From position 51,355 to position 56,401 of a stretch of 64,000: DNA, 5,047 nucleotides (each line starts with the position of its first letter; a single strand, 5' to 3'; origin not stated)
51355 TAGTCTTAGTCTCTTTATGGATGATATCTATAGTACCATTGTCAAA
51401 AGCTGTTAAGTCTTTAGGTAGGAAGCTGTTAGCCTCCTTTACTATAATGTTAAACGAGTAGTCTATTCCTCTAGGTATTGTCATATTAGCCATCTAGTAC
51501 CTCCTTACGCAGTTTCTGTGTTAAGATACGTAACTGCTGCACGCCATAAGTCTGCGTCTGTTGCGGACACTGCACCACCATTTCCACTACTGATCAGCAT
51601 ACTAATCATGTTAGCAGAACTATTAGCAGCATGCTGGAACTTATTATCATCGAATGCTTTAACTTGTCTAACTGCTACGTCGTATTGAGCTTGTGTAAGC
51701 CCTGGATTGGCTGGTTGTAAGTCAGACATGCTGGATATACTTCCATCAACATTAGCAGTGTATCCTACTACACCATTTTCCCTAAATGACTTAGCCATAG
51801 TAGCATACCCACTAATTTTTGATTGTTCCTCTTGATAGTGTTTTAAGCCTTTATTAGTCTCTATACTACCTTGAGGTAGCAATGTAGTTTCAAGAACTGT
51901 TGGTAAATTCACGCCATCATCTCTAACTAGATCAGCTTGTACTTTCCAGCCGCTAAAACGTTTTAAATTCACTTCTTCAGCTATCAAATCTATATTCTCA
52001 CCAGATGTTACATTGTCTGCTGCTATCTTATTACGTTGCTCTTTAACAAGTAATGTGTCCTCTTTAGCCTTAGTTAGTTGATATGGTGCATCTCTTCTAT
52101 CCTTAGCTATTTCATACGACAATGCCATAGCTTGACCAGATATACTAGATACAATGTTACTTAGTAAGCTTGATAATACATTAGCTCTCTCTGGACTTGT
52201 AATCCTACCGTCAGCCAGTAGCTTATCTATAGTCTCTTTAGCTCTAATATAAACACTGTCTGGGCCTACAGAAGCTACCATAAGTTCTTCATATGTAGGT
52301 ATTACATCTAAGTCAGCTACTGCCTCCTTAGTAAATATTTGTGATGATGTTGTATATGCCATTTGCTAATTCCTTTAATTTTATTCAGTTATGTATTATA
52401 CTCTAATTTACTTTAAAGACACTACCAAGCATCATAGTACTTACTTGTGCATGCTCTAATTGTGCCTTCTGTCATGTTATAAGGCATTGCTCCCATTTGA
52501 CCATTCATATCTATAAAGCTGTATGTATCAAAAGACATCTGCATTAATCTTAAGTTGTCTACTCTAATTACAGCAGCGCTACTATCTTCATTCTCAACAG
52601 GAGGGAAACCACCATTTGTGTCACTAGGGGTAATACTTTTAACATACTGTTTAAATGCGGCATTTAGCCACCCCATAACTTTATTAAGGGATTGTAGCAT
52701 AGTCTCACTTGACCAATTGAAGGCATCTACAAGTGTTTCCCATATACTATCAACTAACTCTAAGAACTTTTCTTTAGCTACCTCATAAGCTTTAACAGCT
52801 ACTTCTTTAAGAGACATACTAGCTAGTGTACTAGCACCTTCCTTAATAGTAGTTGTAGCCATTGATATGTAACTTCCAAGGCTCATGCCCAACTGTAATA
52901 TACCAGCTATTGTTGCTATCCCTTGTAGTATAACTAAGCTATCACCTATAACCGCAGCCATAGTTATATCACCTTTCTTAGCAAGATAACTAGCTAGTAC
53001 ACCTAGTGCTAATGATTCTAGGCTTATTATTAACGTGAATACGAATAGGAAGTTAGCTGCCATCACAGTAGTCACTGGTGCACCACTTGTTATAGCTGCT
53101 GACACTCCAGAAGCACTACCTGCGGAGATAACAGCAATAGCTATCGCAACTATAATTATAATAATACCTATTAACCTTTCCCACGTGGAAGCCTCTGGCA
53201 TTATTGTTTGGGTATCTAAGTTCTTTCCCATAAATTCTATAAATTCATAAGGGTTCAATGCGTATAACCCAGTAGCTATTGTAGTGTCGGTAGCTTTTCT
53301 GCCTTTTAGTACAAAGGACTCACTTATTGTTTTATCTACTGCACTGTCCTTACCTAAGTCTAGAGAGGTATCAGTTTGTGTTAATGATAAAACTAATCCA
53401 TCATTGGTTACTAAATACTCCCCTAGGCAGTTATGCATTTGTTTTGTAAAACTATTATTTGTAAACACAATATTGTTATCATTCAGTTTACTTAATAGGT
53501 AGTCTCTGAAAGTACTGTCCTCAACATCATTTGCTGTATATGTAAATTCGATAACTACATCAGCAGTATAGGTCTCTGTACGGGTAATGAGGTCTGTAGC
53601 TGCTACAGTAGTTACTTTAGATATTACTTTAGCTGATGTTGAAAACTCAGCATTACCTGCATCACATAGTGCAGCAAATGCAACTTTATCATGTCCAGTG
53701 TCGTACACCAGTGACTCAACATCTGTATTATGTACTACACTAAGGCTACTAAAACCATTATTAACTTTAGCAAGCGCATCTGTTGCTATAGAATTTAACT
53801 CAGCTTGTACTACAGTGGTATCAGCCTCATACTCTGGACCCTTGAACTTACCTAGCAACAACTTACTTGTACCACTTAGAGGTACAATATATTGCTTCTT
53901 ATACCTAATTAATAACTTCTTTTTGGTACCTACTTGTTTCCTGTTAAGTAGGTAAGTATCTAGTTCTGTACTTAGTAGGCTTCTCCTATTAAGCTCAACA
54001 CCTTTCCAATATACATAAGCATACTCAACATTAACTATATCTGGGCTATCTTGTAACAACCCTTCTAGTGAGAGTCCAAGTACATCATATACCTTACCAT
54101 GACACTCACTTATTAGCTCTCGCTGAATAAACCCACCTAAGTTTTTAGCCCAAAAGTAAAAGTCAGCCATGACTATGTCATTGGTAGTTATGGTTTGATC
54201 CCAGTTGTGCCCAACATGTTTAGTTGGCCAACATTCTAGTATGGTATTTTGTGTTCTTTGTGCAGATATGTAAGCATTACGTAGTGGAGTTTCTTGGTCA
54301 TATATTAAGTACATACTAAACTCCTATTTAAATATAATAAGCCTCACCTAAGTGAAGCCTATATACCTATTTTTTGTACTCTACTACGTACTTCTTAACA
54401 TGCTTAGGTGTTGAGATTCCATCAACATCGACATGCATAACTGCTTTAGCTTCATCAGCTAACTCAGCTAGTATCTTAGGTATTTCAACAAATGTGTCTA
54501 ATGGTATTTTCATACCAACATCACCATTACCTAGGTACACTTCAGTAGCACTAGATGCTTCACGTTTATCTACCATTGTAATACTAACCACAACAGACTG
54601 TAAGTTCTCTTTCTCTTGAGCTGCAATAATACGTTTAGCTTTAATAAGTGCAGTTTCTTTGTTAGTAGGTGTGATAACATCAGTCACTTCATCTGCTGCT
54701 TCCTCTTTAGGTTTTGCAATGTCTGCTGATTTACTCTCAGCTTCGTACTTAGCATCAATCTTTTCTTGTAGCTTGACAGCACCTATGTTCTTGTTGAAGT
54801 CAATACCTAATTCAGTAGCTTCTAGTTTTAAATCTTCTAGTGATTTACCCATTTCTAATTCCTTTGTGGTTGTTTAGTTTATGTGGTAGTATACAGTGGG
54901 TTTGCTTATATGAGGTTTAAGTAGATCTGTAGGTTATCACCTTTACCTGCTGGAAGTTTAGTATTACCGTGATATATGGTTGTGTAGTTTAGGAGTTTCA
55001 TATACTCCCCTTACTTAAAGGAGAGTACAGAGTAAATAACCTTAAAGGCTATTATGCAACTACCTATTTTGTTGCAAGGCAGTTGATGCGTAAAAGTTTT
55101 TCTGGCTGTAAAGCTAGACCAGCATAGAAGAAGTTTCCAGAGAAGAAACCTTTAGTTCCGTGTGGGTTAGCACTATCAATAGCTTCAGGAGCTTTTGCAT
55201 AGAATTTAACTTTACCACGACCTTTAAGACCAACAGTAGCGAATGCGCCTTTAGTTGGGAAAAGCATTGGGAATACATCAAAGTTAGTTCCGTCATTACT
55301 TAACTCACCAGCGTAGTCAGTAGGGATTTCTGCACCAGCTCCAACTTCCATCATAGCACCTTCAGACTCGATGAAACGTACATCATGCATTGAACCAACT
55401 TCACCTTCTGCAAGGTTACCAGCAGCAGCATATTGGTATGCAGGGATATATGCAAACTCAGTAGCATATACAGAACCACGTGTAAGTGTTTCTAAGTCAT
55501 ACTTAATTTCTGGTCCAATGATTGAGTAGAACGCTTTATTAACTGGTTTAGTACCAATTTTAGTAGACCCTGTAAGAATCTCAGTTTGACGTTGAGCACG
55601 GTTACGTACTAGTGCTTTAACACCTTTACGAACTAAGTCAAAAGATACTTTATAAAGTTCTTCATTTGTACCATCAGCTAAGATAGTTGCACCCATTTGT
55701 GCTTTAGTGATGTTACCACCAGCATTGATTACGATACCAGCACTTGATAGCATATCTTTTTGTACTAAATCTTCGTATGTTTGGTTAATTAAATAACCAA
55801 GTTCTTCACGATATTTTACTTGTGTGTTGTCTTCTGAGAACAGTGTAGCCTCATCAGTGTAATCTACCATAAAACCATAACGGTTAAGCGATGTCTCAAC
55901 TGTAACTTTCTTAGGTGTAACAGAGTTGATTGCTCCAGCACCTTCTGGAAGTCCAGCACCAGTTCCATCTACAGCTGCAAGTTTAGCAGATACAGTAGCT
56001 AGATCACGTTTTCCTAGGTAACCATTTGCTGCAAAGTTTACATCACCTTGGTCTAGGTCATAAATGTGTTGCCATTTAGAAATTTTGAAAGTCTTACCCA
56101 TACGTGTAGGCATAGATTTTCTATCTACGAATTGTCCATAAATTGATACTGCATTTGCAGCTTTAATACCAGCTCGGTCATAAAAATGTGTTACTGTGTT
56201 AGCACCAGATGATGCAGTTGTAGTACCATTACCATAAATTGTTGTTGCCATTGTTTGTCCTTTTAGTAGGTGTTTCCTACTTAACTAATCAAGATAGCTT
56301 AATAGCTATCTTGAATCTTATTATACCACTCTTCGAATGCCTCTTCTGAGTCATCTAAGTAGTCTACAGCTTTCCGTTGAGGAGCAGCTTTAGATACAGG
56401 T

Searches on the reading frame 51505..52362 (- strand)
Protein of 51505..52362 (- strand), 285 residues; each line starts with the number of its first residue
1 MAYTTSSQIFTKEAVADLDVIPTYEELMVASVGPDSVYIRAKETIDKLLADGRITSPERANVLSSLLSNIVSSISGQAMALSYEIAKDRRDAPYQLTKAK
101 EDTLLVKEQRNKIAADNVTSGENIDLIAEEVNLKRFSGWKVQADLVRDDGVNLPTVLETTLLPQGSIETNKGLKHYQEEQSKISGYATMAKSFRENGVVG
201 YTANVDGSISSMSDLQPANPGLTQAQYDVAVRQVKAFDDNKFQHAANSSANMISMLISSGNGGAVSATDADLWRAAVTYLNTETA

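Call 9: search_protein_families(library=phrogs, proteins=[window:51505-52362:-], max_evalue=0.001)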
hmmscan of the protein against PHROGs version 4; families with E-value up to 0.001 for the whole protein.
window:51505-52362:- (285 aa): 2 families
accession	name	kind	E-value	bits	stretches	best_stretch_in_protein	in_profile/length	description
phrog_22937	-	unknown function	4e-15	57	1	15-258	7-252/292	-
phrog_34316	-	unknown function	4.8e-06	27.3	1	23-88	13-78/221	-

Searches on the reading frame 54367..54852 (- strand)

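Call 9: search_protein_families(library=phrogs, proteins=[window:54367-54852:-], max_evalue=0.001)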
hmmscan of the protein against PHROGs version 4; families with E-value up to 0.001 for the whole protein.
window:54367-54852:- (161 aa): 2 families
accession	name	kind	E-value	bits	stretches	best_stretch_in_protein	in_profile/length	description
phrog_2130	-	unknown function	9.2e-13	49.4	1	4-152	17-157/195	-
phrog_10035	-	unknown function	0.00065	21.2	0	2-35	70-103/106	-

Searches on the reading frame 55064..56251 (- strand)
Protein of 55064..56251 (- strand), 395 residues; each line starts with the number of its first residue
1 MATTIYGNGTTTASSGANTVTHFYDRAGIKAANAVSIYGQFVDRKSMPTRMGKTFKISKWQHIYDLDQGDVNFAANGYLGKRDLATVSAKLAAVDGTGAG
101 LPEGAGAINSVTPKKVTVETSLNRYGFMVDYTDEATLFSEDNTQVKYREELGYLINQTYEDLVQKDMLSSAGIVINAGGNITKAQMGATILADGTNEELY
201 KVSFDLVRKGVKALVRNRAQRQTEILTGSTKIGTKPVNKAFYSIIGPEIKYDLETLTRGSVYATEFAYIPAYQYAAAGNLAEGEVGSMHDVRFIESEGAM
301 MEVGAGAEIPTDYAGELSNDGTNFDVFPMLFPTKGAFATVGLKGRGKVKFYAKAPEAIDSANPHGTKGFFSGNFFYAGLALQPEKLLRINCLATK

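Call 9: search_protein_families(library=phrogs, proteins=[window:55064-56251:-], max_evalue=0.001)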
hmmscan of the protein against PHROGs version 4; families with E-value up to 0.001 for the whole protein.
window:55064-56251:- (395 aa): 1 family
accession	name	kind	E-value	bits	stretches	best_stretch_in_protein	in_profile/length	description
phrog_1357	-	head and packaging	1.9e-74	251.8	1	8-394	21-347/356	major head protein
